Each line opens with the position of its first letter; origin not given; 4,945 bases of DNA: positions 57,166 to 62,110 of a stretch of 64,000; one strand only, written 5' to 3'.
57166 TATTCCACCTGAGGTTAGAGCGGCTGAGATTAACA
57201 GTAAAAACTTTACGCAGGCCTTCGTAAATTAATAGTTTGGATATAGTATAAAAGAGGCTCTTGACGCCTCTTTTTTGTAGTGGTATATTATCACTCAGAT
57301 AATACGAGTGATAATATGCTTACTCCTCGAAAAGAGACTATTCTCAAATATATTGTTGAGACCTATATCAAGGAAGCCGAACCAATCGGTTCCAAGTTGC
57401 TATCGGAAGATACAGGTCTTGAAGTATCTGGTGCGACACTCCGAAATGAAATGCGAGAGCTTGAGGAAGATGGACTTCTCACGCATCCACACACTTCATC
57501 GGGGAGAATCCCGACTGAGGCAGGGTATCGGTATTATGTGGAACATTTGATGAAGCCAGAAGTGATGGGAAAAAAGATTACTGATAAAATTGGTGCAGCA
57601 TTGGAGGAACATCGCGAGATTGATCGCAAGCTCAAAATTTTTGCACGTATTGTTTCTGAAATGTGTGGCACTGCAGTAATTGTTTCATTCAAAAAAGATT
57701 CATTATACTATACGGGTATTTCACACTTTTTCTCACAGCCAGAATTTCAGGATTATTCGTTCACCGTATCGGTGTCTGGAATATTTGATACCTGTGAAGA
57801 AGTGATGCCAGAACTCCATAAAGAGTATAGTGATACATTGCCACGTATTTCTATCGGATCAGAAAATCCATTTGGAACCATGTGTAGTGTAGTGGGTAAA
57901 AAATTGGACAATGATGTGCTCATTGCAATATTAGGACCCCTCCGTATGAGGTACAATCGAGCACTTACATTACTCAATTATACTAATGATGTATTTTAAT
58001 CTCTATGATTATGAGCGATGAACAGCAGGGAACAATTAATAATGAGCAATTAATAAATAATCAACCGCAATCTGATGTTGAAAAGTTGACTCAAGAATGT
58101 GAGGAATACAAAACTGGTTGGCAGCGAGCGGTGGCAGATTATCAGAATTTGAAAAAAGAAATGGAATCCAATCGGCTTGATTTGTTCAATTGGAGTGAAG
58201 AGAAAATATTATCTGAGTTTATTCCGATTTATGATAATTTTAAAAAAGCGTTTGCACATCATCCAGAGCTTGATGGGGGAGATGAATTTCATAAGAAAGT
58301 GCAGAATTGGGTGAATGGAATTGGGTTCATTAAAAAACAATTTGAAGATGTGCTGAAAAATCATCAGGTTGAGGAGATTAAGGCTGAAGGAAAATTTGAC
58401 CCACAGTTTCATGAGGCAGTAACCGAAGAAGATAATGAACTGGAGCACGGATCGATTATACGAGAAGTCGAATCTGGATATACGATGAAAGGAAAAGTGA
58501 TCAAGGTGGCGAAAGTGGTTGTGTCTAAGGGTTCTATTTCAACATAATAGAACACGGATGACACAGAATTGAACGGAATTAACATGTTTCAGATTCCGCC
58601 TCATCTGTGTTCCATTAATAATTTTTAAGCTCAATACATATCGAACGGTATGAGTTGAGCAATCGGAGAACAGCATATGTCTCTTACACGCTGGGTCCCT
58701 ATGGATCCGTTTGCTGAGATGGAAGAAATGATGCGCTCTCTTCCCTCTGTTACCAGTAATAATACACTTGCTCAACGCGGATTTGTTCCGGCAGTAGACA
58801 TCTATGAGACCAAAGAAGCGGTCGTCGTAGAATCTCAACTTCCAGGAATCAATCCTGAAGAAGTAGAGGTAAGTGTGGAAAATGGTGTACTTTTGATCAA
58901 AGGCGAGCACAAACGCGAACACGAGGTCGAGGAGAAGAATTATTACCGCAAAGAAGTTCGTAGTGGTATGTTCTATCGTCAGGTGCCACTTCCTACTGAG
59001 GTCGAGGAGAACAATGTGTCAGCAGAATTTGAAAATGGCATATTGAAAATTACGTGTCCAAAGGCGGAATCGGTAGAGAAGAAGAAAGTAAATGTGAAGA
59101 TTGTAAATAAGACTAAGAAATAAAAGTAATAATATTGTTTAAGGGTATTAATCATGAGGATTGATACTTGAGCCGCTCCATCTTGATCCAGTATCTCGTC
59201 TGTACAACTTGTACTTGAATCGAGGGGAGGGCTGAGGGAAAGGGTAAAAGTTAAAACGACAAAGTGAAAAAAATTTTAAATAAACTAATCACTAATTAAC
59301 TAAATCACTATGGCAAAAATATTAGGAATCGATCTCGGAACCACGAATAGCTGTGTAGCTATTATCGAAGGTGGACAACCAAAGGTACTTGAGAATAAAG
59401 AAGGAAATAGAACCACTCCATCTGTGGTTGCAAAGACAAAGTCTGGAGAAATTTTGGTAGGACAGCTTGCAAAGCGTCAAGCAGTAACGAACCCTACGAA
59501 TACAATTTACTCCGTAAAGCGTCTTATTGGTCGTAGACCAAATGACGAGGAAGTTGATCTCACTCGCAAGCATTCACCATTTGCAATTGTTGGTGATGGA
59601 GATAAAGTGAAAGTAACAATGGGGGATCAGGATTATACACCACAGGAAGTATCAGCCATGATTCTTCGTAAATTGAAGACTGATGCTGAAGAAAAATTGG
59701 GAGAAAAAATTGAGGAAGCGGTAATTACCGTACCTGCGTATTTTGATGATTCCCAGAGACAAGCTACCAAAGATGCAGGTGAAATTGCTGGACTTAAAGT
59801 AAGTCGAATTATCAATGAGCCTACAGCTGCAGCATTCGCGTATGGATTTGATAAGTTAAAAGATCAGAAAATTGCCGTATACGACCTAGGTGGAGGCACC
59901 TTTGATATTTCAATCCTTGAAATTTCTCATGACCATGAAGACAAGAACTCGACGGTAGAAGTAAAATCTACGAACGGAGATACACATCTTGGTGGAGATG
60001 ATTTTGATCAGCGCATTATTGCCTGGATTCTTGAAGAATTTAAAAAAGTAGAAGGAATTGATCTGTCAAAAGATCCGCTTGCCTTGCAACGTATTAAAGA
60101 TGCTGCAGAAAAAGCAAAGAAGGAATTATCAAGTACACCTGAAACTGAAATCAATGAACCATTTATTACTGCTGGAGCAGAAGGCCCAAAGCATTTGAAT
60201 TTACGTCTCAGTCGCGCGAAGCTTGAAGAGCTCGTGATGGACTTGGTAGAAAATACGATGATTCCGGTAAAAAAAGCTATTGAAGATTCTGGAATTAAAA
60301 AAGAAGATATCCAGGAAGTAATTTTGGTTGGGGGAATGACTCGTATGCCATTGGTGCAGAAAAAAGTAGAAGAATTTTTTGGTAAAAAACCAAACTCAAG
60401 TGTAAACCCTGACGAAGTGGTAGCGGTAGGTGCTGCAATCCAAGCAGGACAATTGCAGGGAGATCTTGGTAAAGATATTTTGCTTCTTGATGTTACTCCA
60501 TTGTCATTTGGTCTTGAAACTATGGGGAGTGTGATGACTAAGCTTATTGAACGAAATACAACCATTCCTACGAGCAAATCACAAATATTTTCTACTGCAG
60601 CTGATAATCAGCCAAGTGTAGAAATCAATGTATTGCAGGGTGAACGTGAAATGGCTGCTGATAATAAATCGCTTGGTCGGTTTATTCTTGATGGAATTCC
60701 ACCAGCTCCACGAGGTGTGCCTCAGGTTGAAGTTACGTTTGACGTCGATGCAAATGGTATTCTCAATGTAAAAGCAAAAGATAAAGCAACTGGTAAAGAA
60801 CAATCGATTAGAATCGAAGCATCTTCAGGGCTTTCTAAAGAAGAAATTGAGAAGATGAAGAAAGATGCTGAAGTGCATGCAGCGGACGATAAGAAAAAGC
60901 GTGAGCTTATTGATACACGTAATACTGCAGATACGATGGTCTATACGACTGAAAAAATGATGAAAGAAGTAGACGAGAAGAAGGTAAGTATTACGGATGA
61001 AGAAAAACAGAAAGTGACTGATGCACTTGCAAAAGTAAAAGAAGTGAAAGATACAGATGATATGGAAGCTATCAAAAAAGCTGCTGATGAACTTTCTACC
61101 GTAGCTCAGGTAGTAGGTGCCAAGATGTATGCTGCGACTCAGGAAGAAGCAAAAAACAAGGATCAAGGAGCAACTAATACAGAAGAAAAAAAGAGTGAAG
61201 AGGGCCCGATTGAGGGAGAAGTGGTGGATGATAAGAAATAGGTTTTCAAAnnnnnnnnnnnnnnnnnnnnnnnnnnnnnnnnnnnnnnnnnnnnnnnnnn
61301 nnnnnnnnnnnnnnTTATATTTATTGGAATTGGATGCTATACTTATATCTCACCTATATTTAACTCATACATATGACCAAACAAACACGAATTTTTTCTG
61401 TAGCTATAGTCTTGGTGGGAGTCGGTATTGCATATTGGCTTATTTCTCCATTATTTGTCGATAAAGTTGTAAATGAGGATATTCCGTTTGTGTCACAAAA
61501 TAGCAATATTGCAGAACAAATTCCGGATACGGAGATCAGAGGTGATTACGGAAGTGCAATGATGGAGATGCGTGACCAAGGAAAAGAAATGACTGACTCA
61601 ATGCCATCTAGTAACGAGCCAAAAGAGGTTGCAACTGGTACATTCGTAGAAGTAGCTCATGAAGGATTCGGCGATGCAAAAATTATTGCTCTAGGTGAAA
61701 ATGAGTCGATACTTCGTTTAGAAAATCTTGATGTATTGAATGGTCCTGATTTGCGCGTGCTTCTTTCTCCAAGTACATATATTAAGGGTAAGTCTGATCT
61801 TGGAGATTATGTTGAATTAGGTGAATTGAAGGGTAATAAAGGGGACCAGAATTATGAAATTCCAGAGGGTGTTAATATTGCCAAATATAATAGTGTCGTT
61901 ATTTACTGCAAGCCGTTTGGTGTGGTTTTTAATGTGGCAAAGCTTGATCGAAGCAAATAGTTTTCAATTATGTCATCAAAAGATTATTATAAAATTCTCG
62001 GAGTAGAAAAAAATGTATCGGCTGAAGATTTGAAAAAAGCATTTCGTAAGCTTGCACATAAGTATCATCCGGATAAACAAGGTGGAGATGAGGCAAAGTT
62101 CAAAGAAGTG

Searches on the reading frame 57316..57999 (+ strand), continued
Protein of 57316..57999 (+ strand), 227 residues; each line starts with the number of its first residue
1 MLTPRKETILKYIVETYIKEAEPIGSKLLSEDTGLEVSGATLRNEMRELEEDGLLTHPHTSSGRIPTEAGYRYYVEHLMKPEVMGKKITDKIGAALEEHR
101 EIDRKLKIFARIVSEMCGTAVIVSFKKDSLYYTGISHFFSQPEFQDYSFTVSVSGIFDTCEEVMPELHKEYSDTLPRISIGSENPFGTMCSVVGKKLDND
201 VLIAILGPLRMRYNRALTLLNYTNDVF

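Call 35: find_encoding_contigs(protein=P0032, flank=1500, max_places=2)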
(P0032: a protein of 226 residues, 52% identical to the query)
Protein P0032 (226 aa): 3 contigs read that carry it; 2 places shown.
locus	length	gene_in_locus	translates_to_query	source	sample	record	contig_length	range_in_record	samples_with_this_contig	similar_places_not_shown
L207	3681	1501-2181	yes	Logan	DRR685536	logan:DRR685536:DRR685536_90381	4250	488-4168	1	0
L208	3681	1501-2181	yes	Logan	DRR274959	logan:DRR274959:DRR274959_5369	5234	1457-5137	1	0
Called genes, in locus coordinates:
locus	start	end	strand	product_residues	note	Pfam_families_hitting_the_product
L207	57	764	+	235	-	PF02096:60KD_IMP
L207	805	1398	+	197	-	PF01145:Band_7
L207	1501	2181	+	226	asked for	PF01628:HrcA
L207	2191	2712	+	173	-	PF01025:GrpE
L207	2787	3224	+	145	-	PF00011:HSP20, PF17886:ArsA_HSP20 (weak)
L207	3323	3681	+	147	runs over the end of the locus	?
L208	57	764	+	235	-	PF02096:60KD_IMP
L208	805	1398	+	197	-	PF01145:Band_7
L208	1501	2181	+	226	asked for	PF01628:HrcA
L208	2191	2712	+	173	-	PF01025:GrpE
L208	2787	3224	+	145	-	PF00011:HSP20, PF17886:ArsA_HSP20 (weak)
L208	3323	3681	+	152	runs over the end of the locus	?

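Call 77: search_protein_families(library=ncbifam, proteins=[window:57316-57999:+], max_evalue=0.01)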
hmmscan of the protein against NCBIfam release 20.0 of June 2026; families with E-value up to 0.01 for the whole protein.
window:57316-57999:+ (227 aa): 2 families
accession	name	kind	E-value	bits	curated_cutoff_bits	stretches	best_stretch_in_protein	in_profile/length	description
TIGR00331.1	hrcA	equivalog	3.2e-52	178.2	197.2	2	3-125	1-125/338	heat-inducible transcriptional repressor HrcA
NF003033.0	PRK03911.1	equivalog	3.4e-20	72.8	248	1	3-83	4-85/264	HrcA family transcriptional regulator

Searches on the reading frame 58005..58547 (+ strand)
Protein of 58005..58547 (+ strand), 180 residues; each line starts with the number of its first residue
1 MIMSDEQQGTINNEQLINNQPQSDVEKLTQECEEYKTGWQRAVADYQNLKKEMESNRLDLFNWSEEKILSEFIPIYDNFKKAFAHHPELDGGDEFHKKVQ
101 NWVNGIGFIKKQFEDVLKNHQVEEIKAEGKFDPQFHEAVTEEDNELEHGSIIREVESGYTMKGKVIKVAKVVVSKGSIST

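Call 5: search_protein_families(library=pfam, proteins=[window:58005-58547:+], max_evalue=0.01)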
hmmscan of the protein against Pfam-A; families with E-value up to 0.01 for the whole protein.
window:58005-58547:+ (180 aa): 1 family
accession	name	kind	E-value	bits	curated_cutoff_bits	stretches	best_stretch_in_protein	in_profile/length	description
PF01025.24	GrpE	-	2.3e-37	128.6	25.8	1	15-175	10-165/165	GrpE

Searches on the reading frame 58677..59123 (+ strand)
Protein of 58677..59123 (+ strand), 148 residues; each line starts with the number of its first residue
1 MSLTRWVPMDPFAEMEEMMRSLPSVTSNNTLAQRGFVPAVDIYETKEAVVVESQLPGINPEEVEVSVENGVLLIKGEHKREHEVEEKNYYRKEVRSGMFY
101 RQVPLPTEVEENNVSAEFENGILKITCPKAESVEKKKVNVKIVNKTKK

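Call 5: search_protein_families(library=pfam, proteins=[window:58677-59123:+], max_evalue=0.01)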
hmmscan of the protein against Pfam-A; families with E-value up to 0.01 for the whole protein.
window:58677-59123:+ (148 aa): 2 families
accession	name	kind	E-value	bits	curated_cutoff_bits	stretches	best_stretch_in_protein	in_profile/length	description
PF00011.27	HSP20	-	1.6e-23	83.2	20.8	1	41-139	1-98/102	Hsp20/alpha crystallin family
PF17886.7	ArsA_HSP20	-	1.8e-07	31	22.5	1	50-126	5-62/63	HSP20-like domain found in ArsA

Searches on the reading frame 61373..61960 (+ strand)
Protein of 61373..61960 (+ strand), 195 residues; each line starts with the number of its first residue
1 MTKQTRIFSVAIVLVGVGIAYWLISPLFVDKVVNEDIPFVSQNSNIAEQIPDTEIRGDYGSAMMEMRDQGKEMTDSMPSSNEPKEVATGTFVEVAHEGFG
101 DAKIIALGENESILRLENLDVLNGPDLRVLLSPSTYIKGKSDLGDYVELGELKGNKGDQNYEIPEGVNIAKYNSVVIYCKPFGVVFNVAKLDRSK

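Call 5: search_protein_families(library=pfam, proteins=[window:61373-61960:+], max_evalue=0.01)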
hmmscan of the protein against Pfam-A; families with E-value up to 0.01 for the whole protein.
window:61373-61960:+ (195 aa): 1 family
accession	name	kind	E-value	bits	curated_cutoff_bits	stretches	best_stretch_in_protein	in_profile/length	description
PF10517.14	DM13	-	2.8e-20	73.3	25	1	91-191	2-105/105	Electron transfer DM13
